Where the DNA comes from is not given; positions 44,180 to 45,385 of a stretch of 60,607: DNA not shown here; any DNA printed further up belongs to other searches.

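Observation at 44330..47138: metVF flanked by a Cys-less TrxR-like flavoprotein and a degenerate HdrC: candidate alternative electron-input module for MTHFR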

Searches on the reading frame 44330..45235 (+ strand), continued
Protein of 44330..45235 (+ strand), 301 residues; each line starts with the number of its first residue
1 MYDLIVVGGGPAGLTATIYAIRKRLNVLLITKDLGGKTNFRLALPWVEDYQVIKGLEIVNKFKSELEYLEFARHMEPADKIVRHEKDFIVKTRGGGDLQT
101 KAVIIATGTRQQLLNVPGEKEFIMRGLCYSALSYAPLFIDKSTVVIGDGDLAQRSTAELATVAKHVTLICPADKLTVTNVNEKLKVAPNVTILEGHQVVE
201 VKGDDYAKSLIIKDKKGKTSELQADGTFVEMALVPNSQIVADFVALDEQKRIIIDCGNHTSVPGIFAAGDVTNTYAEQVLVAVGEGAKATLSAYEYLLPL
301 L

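Call 73: find_encoding_contigs(protein=P0400, flank=6000, max_places=2)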
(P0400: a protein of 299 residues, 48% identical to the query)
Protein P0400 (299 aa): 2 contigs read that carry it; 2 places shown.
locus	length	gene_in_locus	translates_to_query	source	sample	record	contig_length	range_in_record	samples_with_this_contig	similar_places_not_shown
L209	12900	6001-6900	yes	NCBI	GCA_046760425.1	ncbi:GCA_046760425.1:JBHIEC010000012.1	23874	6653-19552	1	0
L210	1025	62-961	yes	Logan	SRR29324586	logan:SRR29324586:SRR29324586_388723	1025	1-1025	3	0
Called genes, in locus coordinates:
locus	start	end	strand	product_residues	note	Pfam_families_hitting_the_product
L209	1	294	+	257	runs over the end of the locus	PF01656:CbiA, PF10609:ParA (faint), PF13614:AAA_31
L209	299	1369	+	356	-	PF06050:HGD-D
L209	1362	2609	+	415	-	PF06050:HGD-D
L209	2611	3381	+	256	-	PF01869:BcrAD_BadFG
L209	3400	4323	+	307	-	PF00809:Pterin_bind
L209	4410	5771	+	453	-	PF00390:malic, PF03949:Malic_M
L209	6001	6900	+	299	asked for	PF00890:FAD_binding_2 (faint), PF03486:HI0933_like (faint), PF07992:Pyr_redox_2, PF13738:Pyr_redox_3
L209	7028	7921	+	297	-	PF00763:THF_DHG_CYH, PF02882:THF_DHG_CYH_C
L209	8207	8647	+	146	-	PF02082:Rrf2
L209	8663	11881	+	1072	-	PF00890:FAD_binding_2 (weak), PF12831:FAD_oxidored (weak), PF13183:Fer4_8 (weak), PF13187:Fer4_9 (weak), PF13237:Fer4_10 (weak), PF00890:FAD_binding_2 (weak), PF13450:NAD_binding_8, PF12838:Fer4_7, +13 more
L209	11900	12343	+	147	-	PF02662:FlpD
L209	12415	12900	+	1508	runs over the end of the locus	PF07992:Pyr_redox_2 (weak), PF12831:FAD_oxidored (weak), PF13450:NAD_binding_8 (weak), PF14691:Fer4_20, PF07992:Pyr_redox_2, PF00890:FAD_binding_2, PF07992:Pyr_redox_2, PF13450:NAD_binding_8, +21 more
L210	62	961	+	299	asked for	PF00890:FAD_binding_2 (faint), PF03486:HI0933_like (faint), PF07992:Pyr_redox_2, PF13738:Pyr_redox_3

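Call 75: find_encoding_contigs(protein=P0434, flank=6000, max_places=2)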
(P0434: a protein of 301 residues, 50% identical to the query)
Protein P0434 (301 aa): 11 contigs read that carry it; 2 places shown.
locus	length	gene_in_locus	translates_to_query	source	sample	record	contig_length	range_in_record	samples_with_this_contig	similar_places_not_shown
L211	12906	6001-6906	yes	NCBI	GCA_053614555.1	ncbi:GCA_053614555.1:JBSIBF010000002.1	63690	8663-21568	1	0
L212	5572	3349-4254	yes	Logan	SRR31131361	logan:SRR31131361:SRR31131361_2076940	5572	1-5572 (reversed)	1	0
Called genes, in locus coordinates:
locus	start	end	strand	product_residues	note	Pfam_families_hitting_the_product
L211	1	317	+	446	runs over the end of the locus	PF04060:FeS, PF03599:CdhD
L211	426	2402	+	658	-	PF00111:Fer2, PF17650:RACo_linker, PF17651:Raco_middle, PF14574:RACo_C_ter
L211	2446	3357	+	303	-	PF04055:Radical_SAM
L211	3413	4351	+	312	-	PF00809:Pterin_bind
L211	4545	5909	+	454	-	PF00390:malic, PF03949:Malic_M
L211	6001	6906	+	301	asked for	PF00890:FAD_binding_2 (faint), PF01134:GIDA (faint), PF01266:DAO (faint), PF03486:HI0933_like (faint), PF07992:Pyr_redox_2, PF12831:FAD_oxidored (weak), PF13738:Pyr_redox_3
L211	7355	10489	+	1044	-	PF00890:FAD_binding_2 (weak), PF07992:Pyr_redox_2 (weak), PF12831:FAD_oxidored, PF13450:NAD_binding_8 (weak), PF13183:Fer4_8 (weak), PF13187:Fer4_9, PF13237:Fer4_10 (weak), PF12831:FAD_oxidored, +17 more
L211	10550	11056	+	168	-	PF02662:FlpD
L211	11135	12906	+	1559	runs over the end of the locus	PF12831:FAD_oxidored (weak), PF14691:Fer4_20, PF07992:Pyr_redox_2, PF00890:FAD_binding_2, PF07992:Pyr_redox_2, PF12831:FAD_oxidored, PF13450:NAD_binding_8, PF12838:Fer4_7, +18 more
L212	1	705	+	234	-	?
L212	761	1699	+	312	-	PF00809:Pterin_bind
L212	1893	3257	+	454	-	PF00390:malic, PF03949:Malic_M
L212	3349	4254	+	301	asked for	PF00890:FAD_binding_2 (faint), PF01134:GIDA (faint), PF01266:DAO (faint), PF03486:HI0933_like (faint), PF07992:Pyr_redox_2, PF12831:FAD_oxidored (weak), PF13738:Pyr_redox_3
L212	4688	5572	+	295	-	?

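Call 76: find_encoding_contigs(protein=P0401, flank=6000, max_places=2)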
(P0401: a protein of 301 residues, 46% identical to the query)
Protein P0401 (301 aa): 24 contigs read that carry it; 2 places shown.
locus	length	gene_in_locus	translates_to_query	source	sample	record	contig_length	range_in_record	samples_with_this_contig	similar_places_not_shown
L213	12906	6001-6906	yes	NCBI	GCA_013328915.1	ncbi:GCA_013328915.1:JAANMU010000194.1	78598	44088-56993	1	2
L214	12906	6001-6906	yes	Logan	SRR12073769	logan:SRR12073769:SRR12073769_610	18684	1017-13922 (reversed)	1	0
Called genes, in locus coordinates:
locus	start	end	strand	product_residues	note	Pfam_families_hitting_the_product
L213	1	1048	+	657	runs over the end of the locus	PF00111:Fer2, PF17650:RACo_linker, PF17651:Raco_middle, PF14574:RACo_C_ter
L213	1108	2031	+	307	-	PF03599:CdhD (weak), PF00809:Pterin_bind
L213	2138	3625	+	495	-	PF12225:DUF5981, PF02219:MTHFR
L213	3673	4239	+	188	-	PF13302:Acetyltransf_3, PF13420:Acetyltransf_4, PF00583:Acetyltransf_1, PF13673:Acetyltransf_10, PF13508:Acetyltransf_7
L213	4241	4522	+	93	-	-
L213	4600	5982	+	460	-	PF00390:malic, PF03949:Malic_M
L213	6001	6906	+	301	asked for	PF00070:Pyr_redox (faint), PF00890:FAD_binding_2 (weak), PF01134:GIDA (faint), PF01266:DAO (faint), PF03486:HI0933_like (faint), PF07992:Pyr_redox_2, PF12831:FAD_oxidored, PF13738:Pyr_redox_3, +2 more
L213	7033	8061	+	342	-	-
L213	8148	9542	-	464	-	PF11028:TMEM260_N, PF28495:TMEM260_2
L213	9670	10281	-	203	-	-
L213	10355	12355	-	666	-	PF13196:DUF4012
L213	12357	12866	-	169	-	PF01451:LMWPc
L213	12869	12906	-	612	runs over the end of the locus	PF02706:Wzz (weak), PF13500:AAA_26 (faint), PF13807:GNVR, PF01656:CbiA, PF10609:ParA, PF13614:AAA_31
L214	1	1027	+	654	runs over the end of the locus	PF00111:Fer2, PF17650:RACo_linker, PF17651:Raco_middle, PF14574:RACo_C_ter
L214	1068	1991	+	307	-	PF03599:CdhD (weak), PF00809:Pterin_bind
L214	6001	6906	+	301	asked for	PF00070:Pyr_redox (faint), PF00890:FAD_binding_2 (weak), PF01134:GIDA (faint), PF01266:DAO (faint), PF03486:HI0933_like (faint), PF07992:Pyr_redox_2, PF12831:FAD_oxidored, PF13738:Pyr_redox_3, +2 more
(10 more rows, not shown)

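Call 83: predict_structure(alignment_id=A2)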
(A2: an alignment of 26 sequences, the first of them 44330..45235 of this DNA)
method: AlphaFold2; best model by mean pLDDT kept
length: 301 residues; sequences in the alignment: 26
mean_pLDDT: 79.1   pTM: 0.67
mean pLDDT of the five models: 79.1, 72.9, 71.6, 67.6, 67.4
residues with pLDDT >= 90: 87; 70-90: 148; 50-70: 40; < 50: 26
segments of 3 or more residues with pLDDT < 50: 34-59
pLDDT, mean of each block of 10 residues (from residue 1): 87 85 83 46 39 45 59 75 92 88 88 69 65 78 86 86 91 76 85 90 79 90 86 80 90 93 92 70 87 94 70
secondary structure, 60 per line:
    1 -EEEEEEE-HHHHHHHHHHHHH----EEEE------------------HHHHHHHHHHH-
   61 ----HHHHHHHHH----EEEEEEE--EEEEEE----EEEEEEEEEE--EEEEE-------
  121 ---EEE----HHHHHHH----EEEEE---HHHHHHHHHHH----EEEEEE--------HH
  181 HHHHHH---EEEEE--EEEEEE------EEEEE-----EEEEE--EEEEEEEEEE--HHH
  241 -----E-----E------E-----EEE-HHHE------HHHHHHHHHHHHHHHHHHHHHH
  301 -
elements in order: E2-8 H10-22 E27-30 H49-59 H65-73 E78-84 E87-92 E97-106 E109-113 E124-126 H131-137 E142-146 H150-160 E165-170 H179-186 E190-194 E197-202 E209-213 E219-223 E226-235 E265-267 H279-300

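Call 85: fold_search(model_id=the predicted structure, library=pdb)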
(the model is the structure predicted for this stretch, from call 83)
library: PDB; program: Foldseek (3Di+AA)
matches with E <= 10: 1947; with E <= 0.001: 662
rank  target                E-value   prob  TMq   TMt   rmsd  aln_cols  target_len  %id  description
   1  3f8d_B                9.7e-27  1.00  0.76  0.74   5.2       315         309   31  Structure of Sulfolobus solfataricus Thioredoxin reductase Mutant C147A (released 2009-01-13)
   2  4xvg                  1.3e-26  1.00  0.75  0.46   5.2       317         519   30  Crystal structure of Alkylhydroperoxide Reductase Subunit AhpF from Escherichia coli (released 2016-02-24)
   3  1fl2                  1.3e-26  1.00  0.75  0.73   5.3       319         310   31  CATALYTIC CORE COMPONENT OF THE ALKYLHYDROPEROXIDE REDUCTASE AHPF FROM E.COLI (released 2001-03-21)
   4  3f8p_D                2.0e-26  1.00  0.75  0.73   5.3       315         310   31  Structure of Sulfolobus solfataricus TrxR-B3 (released 2009-01-13)
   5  4o5q                  3.4e-26  1.00  0.76  0.46   5.1       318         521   30  Crystal Structure of the Alkylhydroperoxide Reductase AhpF from Escherichia coli (released 2014-11-05)
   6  3f8r_B                5.7e-26  1.00  0.75  0.73   5.9       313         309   31  Crystal structure of Sulfolobus solfataricus Thioredoxin reductase B3 in complex with two NADP molecules (released 2009-01-13)
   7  1hyu                  7.7e-26  1.00  0.77  0.46   5.5       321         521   30  CRYSTAL STRUCTURE OF INTACT AHPF (released 2001-02-14)
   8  5uwy                  9.1e-26  1.00  0.73  0.71   5.1       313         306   30  The crystal structure of thioredoxin reductase from Streptococcus pyogenes MGAS5005 (released 2017-03-15)
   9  3r9u_A                9.1e-26  1.00  0.57  0.56   8.8       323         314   28  Thioredoxin-disulfide reductase from Campylobacter jejuni. (released 2011-04-06)
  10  3f8d_C                1.1e-25  1.00  0.75  0.73   5.7       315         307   31  Structure of Sulfolobus solfataricus Thioredoxin reductase Mutant C147A (released 2009-01-13)
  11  4zn0_B                1.3e-25  1.00  0.78  0.84   3.6       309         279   32  Structure of the NADPH-dependent thioredoxin reductase from Methanosarcina mazei (released 2016-06-29)
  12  3f8r_A                1.4e-25  1.00  0.75  0.74   5.7       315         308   31  Crystal structure of Sulfolobus solfataricus Thioredoxin reductase B3 in complex with two NADP molecules (released 2009-01-13)
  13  3f8p_C                1.4e-25  1.00  0.74  0.73   5.7       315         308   31  Structure of Sulfolobus solfataricus TrxR-B3 (released 2009-01-13)
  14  4gcm_A                1.4e-25  1.00  0.73  0.72   5.1       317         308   28  Crystal structure of a thioredoxine reductase (trxB) from Staphylococcus aureus subsp. aureus Mu50 at 1.80 A resolutio (released 2012-08-29)
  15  3f8d_A                1.6e-25  1.00  0.75  0.74   5.7       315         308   31  Structure of Sulfolobus solfataricus Thioredoxin reductase Mutant C147A (released 2009-01-13)
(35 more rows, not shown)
